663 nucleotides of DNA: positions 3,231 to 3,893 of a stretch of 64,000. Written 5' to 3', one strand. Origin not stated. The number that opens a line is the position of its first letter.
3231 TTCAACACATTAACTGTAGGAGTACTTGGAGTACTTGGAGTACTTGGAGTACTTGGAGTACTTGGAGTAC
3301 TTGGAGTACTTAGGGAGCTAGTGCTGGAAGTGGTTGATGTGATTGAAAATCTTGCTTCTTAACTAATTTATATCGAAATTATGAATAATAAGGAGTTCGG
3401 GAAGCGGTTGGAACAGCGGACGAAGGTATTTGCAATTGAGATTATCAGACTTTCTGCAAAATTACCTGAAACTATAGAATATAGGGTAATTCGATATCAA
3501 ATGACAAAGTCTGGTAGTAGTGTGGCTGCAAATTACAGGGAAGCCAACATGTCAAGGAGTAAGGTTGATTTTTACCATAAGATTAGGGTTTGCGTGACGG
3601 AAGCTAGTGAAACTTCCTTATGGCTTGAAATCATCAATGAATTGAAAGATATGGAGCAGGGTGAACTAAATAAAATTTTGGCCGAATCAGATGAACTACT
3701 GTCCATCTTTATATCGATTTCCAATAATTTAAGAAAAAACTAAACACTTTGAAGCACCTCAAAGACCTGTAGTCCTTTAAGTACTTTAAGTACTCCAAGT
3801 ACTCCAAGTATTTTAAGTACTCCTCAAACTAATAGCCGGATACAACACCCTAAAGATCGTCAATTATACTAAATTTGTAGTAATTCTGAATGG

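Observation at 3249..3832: rRNA-IVS-like cassette outside rRNA: a four-helix-bundle gene clamped by inverted 9-mer arrays with wobble-only variation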

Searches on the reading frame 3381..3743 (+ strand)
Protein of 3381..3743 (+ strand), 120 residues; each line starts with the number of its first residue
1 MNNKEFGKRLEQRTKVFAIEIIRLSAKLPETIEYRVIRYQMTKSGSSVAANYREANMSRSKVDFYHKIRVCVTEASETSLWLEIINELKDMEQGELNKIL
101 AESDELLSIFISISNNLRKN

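Call 6: search_protein_families(library=pfam, proteins=[window:3381-3743:+])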
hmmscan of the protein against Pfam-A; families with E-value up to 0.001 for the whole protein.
window:3381-3743:+ (120 aa): 1 family
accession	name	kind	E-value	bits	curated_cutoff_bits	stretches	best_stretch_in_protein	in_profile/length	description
PF05635.17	23S_rRNA_IVP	-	1.5e-15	57.7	33.8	1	12-109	7-103/106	23S rRNA-intervening sequence protein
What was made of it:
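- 3381..3743 (+): 120-aa four-helix-bundle protein gene (PF05635 / TIGR02436). Pfam 57.7 bits against a cut-off of 33.8 (call 6).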

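Call 7: search_protein_families(library=ncbifam, proteins=[window:3381-3743:+])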
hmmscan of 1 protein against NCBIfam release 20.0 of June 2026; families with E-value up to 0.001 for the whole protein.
window:3381-3743:+ (120 aa): 2 families
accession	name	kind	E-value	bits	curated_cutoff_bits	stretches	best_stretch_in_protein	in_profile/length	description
TIGR02436.1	TIGR02436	subfamily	7.2e-21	74.4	24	1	11-117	2-108/109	four helix bundle protein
NF008911.0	PRK12275.1-2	subfamily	0.00011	22.7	137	1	12-118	11-116/118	hypothetical protein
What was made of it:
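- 3381..3743 (+): TIGR02436 74.4 bits against a cut-off of 24 (call 7).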

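Call 11: find_homologous_proteins(query=window:3381-3740:+)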
Query window:3381-3740:+ (120 aa): 1152 proteins with E <= 0.001 among 1155 candidates; the best 120 are listed.
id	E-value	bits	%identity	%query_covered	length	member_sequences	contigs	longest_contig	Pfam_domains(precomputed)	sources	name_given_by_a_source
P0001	5.8e-69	247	100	100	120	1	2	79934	PF05635.18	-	-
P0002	9.9e-39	150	64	98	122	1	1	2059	PF05635.18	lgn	-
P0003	9.9e-39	150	64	98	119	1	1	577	PF05635.18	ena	-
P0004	3.4e-38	148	66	95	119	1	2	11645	PF05635.18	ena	-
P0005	3.4e-38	148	65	98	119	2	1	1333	PF05635.18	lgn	-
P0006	3.8e-38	148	65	98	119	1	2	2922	PF05635.18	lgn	-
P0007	4.0e-38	148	64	98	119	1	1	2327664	PF05635.18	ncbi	ncbi:MAG: four helix bundle protein [Tenuifilaceae bacterium]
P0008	4.2e-38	147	61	98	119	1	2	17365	PF05635.18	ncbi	-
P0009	7.3e-38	147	62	99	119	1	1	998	PF05635.18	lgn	-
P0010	8.4e-38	147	60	98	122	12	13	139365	PF05635.18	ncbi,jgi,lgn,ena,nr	ncbi:MAG TPA: four helix bundle protein [Bacteroidales bacterium]|nr:four helix bundle protein [Bact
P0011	9.7e-38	146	60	98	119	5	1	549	PF05635.18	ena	-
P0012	9.9e-38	146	64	98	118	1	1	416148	PF05635.18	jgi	jgi:four helix bundle protein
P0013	2.5e-37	145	62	98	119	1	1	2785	PF05635.18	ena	-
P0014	2.6e-37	145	64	98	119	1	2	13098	PF05635.18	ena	-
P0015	2.9e-37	145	64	98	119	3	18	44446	PF05635.18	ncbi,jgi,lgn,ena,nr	ncbi:MAG: four helix bundle protein [Tenuifilaceae bacterium]|jgi:four helix bundle protein|nr:four 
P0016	2.9e-37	145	60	99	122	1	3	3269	PF05635.18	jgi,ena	jgi:four helix bundle protein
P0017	3.0e-37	145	61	98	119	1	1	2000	PF05635.18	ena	-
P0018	3.5e-37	145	64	99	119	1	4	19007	PF05635.18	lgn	-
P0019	5.3e-37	144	59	99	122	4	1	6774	PF05635.18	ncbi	-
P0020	5.4e-37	144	63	98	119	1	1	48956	PF05635.18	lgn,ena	-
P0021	5.7e-37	144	61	98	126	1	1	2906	PF05635.18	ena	-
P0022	5.8e-37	144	59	99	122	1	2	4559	PF05635.18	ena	-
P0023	5.9e-37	144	59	99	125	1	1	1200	PF05635.18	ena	-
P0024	6.8e-37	144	58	99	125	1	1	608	PF05635.18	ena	-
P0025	6.9e-37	144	66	99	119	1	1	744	PF05635.18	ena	-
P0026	7.6e-37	143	60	98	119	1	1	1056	PF05635.18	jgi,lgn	-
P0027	8.3e-37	143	59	98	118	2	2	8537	PF05635.18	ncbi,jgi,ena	-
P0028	1.1e-36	143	59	99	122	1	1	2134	PF05635.18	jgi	-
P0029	1.5e-36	143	59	98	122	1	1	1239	PF05635.18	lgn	-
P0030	1.6e-36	142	60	98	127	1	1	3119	PF05635.18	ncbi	-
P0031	1.7e-36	142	61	98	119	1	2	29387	PF05635.18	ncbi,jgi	ncbi:MAG: four helix bundle protein [Bacteroidales bacterium]|jgi:four helix bundle protein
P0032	2.2e-36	142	57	99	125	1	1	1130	PF05635.18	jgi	jgi:four helix bundle protein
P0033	2.2e-36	142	58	98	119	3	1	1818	PF05635.18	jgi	jgi:four helix bundle protein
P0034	2.3e-36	142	58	98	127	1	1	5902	PF05635.18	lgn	-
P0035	2.5e-36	142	62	98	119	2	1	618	PF05635.18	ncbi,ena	-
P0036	2.5e-36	142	59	98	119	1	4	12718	PF05635.18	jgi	jgi:four helix bundle protein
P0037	2.7e-36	142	61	99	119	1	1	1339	PF05635.18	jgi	jgi:four helix bundle protein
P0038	2.9e-36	142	62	98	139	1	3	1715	PF05635.18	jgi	jgi:four helix bundle protein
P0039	3.4e-36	141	59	98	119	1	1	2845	PF05635.18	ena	-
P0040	3.6e-36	141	58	98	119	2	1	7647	PF05635.18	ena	-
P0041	4.2e-36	141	62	98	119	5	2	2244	PF05635.18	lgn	-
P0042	4.6e-36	141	60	98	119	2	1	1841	PF05635.18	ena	-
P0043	4.9e-36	141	61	98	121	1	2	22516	PF05635.18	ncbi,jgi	-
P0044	5.1e-36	141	59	98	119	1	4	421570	PF05635.18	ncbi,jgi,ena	-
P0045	5.7e-36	141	59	98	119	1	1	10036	PF05635.18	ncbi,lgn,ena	-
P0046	5.9e-36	141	61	98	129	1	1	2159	PF05635.18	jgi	-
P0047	6.0e-36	141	62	98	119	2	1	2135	PF05635.18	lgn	-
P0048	6.1e-36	141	62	98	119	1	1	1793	PF05635.18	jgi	-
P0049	6.3e-36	141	59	98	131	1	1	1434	PF05635.18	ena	-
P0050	6.3e-36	141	59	98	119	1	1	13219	PF05635.18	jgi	jgi:four helix bundle protein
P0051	6.4e-36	140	62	98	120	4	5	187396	PF05635.18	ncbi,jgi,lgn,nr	ncbi:MAG: four helix bundle protein [Bacteroidales bacterium]|nr:four helix bundle protein [Bacteroi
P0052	6.5e-36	140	59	98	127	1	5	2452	PF05635.18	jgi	-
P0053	6.5e-36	140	59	98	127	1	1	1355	PF05635.18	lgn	-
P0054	6.5e-36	140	60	98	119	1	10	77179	PF05635.18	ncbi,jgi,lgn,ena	jgi:four helix bundle protein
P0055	7.5e-36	140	60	98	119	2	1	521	PF05635.18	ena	-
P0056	7.9e-36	140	60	98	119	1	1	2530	PF05635.18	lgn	-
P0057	8.0e-36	140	59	98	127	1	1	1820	PF05635.18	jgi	jgi:four helix bundle protein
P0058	8.4e-36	140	59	98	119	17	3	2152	PF05635.18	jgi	-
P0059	9.3e-36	140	62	98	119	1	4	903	PF05635.18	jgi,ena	-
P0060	9.4e-36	140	59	98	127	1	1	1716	PF05635.18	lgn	-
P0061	1.0e-35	140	62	98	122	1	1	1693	PF05635.18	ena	-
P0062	1.0e-35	140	62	98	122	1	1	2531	PF05635.18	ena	-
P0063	1.1e-35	140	59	98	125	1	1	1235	PF05635.18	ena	-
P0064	1.1e-35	140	58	98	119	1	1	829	PF05635.18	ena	-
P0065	1.1e-35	140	61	99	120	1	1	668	PF05635.18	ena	-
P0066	1.1e-35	140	61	98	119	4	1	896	PF05635.18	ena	-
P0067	1.1e-35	140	60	98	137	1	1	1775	PF05635.18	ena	-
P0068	1.1e-35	140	58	98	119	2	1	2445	PF05635.18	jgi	jgi:four helix bundle protein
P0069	1.2e-35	140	59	98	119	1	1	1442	PF05635.18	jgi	-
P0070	1.3e-35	140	62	98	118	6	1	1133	PF05635.18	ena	-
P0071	1.3e-35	140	58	98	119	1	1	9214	PF05635.18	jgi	jgi:four helix bundle protein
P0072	1.3e-35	139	60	98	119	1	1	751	PF05635.18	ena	-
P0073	1.3e-35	139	60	98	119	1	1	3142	PF05635.18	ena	-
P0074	1.4e-35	139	60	98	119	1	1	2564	PF05635.18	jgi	jgi:four helix bundle protein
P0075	1.4e-35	139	58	98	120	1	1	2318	PF05635.18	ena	-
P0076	1.5e-35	139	61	98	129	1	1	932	PF05635.18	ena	-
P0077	1.6e-35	139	61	98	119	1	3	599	PF05635.18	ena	-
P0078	1.6e-35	139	58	98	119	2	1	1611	PF05635.18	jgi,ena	-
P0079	1.7e-35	139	61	98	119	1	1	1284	PF05635.18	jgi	jgi:four helix bundle protein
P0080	1.9e-35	139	60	98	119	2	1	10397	PF05635.18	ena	-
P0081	1.9e-35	139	62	98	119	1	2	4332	PF05635.18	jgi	-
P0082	2.0e-35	139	58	98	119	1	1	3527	PF05635.18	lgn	-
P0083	2.1e-35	139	60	98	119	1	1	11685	PF05635.18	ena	-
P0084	2.1e-35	139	59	98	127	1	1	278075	PF05635.18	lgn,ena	-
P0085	2.2e-35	139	58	98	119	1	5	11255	PF05635.18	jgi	jgi:four helix bundle protein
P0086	2.3e-35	139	62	98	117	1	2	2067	PF05635.18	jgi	jgi:four helix bundle protein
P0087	2.4e-35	139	59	98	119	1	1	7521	PF05635.18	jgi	jgi:four helix bundle protein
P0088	2.5e-35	139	58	98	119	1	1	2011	PF05635.18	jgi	-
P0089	2.5e-35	139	61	98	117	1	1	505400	PF05635.18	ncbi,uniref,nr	ncbi:hypothetical protein PK35_03950 [Tamlana nanhaiensis]|uniref:Four helix bundle protein n=1 Tax=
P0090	2.6e-35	139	63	98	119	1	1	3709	PF05635.18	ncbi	-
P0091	2.8e-35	138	58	98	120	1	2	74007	PF05635.18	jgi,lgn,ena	-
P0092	2.9e-35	138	59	98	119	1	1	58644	PF05635.18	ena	-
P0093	3.0e-35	138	60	98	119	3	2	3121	PF05635.18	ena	-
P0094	3.2e-35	138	58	98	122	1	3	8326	PF05635.18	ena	-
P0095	3.2e-35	138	58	98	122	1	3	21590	PF05635.18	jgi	-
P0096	3.3e-35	138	59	98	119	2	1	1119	PF05635.18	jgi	-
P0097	3.3e-35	138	59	98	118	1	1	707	PF05635.18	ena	-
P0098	3.3e-35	138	59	98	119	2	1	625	PF05635.18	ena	-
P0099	3.4e-35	138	58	98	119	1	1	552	PF05635.18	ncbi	-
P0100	3.4e-35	138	60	98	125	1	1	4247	PF05635.18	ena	-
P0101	3.4e-35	138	59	98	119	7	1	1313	PF05635.18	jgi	jgi:four helix bundle protein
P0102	3.5e-35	138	62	98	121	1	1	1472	PF05635.18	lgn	-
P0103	3.6e-35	138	59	98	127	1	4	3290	PF05635.18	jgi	-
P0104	3.7e-35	138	60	98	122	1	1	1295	PF05635.18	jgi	jgi:four helix bundle protein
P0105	3.8e-35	138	60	99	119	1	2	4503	PF05635.18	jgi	jgi:four helix bundle protein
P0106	3.8e-35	138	59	98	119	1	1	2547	PF05635.18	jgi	-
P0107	3.8e-35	138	59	98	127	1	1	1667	PF05635.18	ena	-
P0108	3.9e-35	138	60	98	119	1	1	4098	PF05635.18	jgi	-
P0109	3.9e-35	138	58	98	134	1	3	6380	PF05635.18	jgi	-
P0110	4.3e-35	138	59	98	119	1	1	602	PF05635.18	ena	-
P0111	4.4e-35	138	64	98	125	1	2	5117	PF05635.18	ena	-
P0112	4.6e-35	138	59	98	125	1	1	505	PF05635.18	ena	-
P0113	4.6e-35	138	62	98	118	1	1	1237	PF05635.18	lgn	-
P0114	4.8e-35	138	58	98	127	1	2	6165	PF05635.18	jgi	-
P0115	5.2e-35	138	59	98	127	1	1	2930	PF05635.18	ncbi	-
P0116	5.3e-35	138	58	98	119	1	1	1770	PF05635.18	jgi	-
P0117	5.3e-35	138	58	98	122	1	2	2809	PF05635.18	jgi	jgi:four helix bundle protein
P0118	5.4e-35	137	61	98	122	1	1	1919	PF05635.18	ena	-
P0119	5.4e-35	137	58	98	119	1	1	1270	PF05635.18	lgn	-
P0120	5.6e-35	137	61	98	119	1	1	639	PF05635.18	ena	-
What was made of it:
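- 3381..3743 (+): Homologues 57-66 % identical (call 11).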

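Call 14: find_encoding_contigs(protein=P0001, flank=3000, max_places=4)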
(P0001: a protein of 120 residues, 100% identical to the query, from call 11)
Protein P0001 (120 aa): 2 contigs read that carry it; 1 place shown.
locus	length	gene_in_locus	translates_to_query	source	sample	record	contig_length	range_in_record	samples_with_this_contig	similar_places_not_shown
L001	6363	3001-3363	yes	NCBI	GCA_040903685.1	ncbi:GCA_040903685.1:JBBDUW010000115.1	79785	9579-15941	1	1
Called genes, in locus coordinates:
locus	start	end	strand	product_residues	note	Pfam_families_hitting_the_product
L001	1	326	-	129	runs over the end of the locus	-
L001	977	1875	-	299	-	PF01336:tRNA_anti-codon, PF00152:tRNA-synt_2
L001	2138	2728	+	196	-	PF07452:CHRD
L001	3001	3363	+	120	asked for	PF05635:23S_rRNA_IVP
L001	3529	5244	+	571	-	PF01368:DHH, PF02272:DHHA1, PF17768:RecJ_OB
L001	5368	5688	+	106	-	-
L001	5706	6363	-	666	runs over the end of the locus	-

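Call 16: find_related_loci(query=A1, collection=genome_contigs, flank=2500)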
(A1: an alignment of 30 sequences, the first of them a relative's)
Query A1 (120 aa) in genome_contigs; peptide patterns used: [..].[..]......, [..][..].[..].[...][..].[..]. (x = any residue, [..] = any of these).
599 stretches matched a pattern (row limit reached: there are more); 592 encode a relative of the query (tblastn E <= 1e-3); the best 80 are kept; 80 distinct loci.
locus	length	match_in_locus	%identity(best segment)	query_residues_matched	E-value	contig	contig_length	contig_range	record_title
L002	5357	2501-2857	64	1-119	2e-46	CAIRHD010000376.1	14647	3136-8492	MAG: uncultured Bacteroidales bacterium isolate KTt_bin-0938 genome assembly, contig: bin-0938:376/629, whole genome sho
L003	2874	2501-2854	61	1-118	7e-44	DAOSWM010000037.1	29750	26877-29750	MAG TPA_asm: Tenuifilaceae bacterium isolate AMR_MDS_2137 NODE_996_length_29750_cov_28.403704, whole genome shotgun sequ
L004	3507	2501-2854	57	1-118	7e-43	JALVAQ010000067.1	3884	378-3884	MAG: Bacteroidales bacterium isolate 132-544_metabat2_scaf2bin.094 132-544_scaffold_14088_c1, whole genome shotgun seque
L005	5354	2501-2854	61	1-118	1e-42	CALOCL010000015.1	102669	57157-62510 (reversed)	MAG: uncultured Bacteroidales bacterium isolate LOGT_bin.0171 genome assembly, contig: contig_110489, whole genome shotg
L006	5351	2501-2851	61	1-117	3e-42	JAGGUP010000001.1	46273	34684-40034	MAG: Bacteroidales bacterium isolate AUK077 PB_MBMC_031_c_000000000067, whole genome shotgun sequence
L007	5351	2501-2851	61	1-117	7e-42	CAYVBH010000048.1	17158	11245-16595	MAG TPA_asm: uncultured Bacteroidales bacterium isolate SRP192927_co7_5 genome assembly, contig: NODE_6158_length_17158_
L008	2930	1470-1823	59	1-118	7e-42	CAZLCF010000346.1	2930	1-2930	MAG TPA_asm: uncultured Rikenellaceae bacterium isolate binchicken_co189_2 genome assembly, contig: NODE_54980_length_29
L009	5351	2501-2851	59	1-117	1e-41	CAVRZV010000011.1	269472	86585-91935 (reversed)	MAG: uncultured Bacteroidales bacterium isolate MFD05942.bin.2.148 genome assembly, contig: contig_39103, whole genome s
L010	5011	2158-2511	60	1-118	2e-41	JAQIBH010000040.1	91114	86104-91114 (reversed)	MAG: Bacteroidales bacterium isolate GH36 k119_145234, whole genome shotgun sequence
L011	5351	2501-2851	59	1-117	4e-41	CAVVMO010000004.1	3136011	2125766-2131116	MAG: uncultured Bacteroidales bacterium isolate MFD04716.bin.1.418 genome assembly, contig: contig_4261, whole genome sh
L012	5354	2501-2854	60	1-118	3e-41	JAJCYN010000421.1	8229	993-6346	MAG: Flavobacteriales bacterium isolate OFTM231 OFTM231_420, whole genome shotgun sequence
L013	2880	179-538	57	1-120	4e-41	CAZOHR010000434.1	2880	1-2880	MAG TPA_asm: uncultured Bacteroidales bacterium isolate SRP272421_co3_70 genome assembly, contig: NODE_142224_length_288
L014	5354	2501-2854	58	1-118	2e-41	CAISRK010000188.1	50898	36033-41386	MAG: uncultured Bacteroidales bacterium isolate Umea1p4_bin-174 genome assembly, contig: bin-174:188/554, whole genome s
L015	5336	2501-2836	57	1-114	7e-41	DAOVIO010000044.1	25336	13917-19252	MAG TPA_asm: Bacteroidales bacterium isolate CSMAG_1369 CSMAG_1369_k141_1254333_length_25336_cov_22.9794, whole genome s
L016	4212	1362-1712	57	1-117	7e-41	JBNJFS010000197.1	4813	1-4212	MAG: Bacteroidota bacterium isolate Y22_60dBSe2.bin.27 NODE_29739_length_4813_cov_10.282775, whole genome shotgun sequen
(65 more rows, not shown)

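Call 29: search_solved_structures(query=A1, max_evalue=0.01)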
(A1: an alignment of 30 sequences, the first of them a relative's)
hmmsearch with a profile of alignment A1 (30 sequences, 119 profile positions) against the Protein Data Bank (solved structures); distinct sequences matched with E-value up to 0.01: 1.
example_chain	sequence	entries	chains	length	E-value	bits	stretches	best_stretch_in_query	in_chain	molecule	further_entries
2rld_A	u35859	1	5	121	2.3e-24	88.8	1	11-118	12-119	Uncharacterized protein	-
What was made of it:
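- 3381..3743 (+): A profile of these relatives matches PDB 2RLD at E = 2e-24 (call 29).
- Gene identity: calls 6, 7, 11, 29.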

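Call 30: search_protein_families(library=padloc, proteins=[window:3381-3743:+], max_evalue=1)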
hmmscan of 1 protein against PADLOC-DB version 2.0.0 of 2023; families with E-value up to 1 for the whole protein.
window:3381-3743:+ (120 aa): 1 family
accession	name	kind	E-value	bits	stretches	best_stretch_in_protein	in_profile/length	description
PDLC01832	CARF2--CARF_HEPN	-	0.0086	13.4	1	33-95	13-75/416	-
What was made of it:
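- Tried and rejected: PADLOC gives only a marginal hit (E = 0.009, call 30).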

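Call 31: search_protein_families(library=phrogs, proteins=[window:3381-3743:+], max_evalue=0.01)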
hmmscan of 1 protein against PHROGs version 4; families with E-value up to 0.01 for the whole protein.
window:3381-3743:+ (120 aa): 0 families
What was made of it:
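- The protein gave no match to a DNA- or RNA-binding family in Pfam, PADLOC or PHROGs beyond its own family (calls 6, 30, 31).
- Tried and rejected: PHROGs gives none (call 31).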

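Call 59: search_dna_similar(query=window:3381-3740:+, collection=plasmids, mode=protein, max_rows=30, max_evalue=0.00001)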
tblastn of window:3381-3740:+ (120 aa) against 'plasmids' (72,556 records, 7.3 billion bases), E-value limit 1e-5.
Records with a match: 24; places in all: 31; records where one place covers at least 80% of the query: 24.
Best place of each record, by identity: <60% 24.
By first word of the organism name: Nostoc 12; Planktothrix 3; Candidatus 2; Dolichospermum 1; Bernardetia 1; Gloeocapsa 1; Pseudanabaena 1; Monoglobus 1; Chondrinema 1; Anabaena 1.
By predicted mobility (MOB-suite, as given by PLSDB): non-mobilizable 13; conjugative 6; mobilizable 5.
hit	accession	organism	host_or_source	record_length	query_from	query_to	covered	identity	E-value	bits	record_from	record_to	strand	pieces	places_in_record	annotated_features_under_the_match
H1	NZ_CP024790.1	Nostoc flagelliforme CCNUN1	cell culture,desert soil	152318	8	120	94%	36.8%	2e-13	72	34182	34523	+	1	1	four helix bundle protein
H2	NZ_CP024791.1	Nostoc flagelliforme CCNUN1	cell culture,desert soil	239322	8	120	94%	36.8%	2e-13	72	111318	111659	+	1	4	four helix bundle protein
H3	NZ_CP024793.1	Nostoc flagelliforme CCNUN1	cell culture,desert soil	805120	8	120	94%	36.8%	2e-13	72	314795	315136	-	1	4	four helix bundle protein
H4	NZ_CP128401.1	Candidatus Chlorohelix allophototropha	Single colony of Candidatus Chlorohelix ...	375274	10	112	86%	39.8%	1e-17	84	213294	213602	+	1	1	four helix bundle protein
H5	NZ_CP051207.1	Dolichospermum flos-aquae CCAP 1403/13F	cell culture,freshwater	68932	13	118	88%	38.3%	1e-14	75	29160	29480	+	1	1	four helix bundle protein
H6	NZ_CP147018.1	Bernardetia sp. Wsw4-3y2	Red alga,Red algae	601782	10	112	86%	38.8%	1e-14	75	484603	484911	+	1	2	four helix bundle protein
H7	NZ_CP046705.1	Nostoc sp. ATCC 53789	-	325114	13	118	88%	37.4%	1e-14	75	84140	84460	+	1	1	four helix bundle protein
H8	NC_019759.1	Gloeocapsa sp. PCC 7428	-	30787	1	118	98%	33.1%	8e-14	73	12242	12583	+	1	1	four helix bundle protein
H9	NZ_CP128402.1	Candidatus Chlorohelix allophototropha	Single colony of Candidatus Chlorohelix ...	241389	1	118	98%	33.1%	2e-12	69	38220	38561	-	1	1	four helix bundle protein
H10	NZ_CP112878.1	Pseudanabaena galeata CCNP1313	-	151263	10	113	87%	37.5%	1e-16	81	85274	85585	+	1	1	four helix bundle protein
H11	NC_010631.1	Nostoc punctiforme PCC 73102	-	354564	10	118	91%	35.5%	2e-14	75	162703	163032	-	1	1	four helix bundle protein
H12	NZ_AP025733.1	Nostoc cf. commune SO-36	-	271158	10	118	91%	35.5%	8e-14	73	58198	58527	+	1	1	four helix bundle protein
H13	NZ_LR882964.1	Planktothrix agardhii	-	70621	9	118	92%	34.5%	1e-15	78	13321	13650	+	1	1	four helix bundle protein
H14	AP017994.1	Planktothrix agardhii NIES-204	-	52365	9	118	92%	34.5%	2e-15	78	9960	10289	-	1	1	hypothetical protein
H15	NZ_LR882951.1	Planktothrix agardhii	-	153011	9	118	92%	34.5%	2e-15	78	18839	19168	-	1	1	four helix bundle protein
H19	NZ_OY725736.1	Monoglobus pectinilyticus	-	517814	3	118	97%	31.1%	4e-8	57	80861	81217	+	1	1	none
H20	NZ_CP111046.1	Chondrinema litorale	Seaweed,red alga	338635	17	118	85%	35.3%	5e-11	65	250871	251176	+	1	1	four helix bundle protein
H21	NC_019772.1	Anabaena cylindrica PCC 7122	water, most likely pond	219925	12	113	85%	35.2%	8e-10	62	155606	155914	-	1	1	four helix bundle protein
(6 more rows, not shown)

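Call 60: search_dna_similar(query=window:3381-3740:+, collection=phages, mode=protein, max_rows=15, max_evalue=0.0001)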
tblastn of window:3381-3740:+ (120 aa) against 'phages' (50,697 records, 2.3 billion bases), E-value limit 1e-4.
Records with a match: 1; places in all: 1; records where one place covers at least 80% of the query: 1.
Best place of each record, by identity: <60% 1.
By first word of the organism name: Bacteriophage 1.
By host as written in the record: - 1.
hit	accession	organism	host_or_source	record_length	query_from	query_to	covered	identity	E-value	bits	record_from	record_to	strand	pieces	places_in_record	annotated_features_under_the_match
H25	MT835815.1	Bacteriophage sp.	human fecal samples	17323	10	120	93%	27.0%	7e-7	52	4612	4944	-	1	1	record has no annotation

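Call 61: get_annotated_region(hit=H6, flank=1500)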
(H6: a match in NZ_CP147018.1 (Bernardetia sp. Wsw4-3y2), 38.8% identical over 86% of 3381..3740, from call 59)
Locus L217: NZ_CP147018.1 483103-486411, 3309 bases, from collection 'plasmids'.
description: Bernardetia sp. Wsw4-3y2 plasmid plasmd1, complete sequence
organism: Bernardetia sp. Wsw4-3y2 (NCBI taxid 3127471)
taxonomy: Bacteria; Bacteroidota; Cytophagia; Cytophagales; Bernardetiaceae; Bernardetia; Bernardetia sp. Wsw4-3y2
host: -; source: Red alga,Red algae; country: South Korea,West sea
typing (MOB-suite, as given by PLSDB): non-mobilizable
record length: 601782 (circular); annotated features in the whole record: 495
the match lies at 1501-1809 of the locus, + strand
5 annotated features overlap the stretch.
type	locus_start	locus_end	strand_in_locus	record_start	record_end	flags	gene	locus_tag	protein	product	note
CDS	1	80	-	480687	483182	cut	-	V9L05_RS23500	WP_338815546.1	TonB-dependent receptor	-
CDS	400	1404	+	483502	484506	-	-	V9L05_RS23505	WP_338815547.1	beta-ketoacyl-ACP synthase III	GO:0006633 - fatty acid biosynthetic process [Evidence IEA]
CDS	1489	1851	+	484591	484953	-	-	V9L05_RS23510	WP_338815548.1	four helix bundle protein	-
CDS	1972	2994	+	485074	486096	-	-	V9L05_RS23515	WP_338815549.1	M20/M25/M40 family metallo-hydrolase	-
CDS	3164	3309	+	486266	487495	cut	-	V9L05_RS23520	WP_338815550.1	AAA family ATPase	-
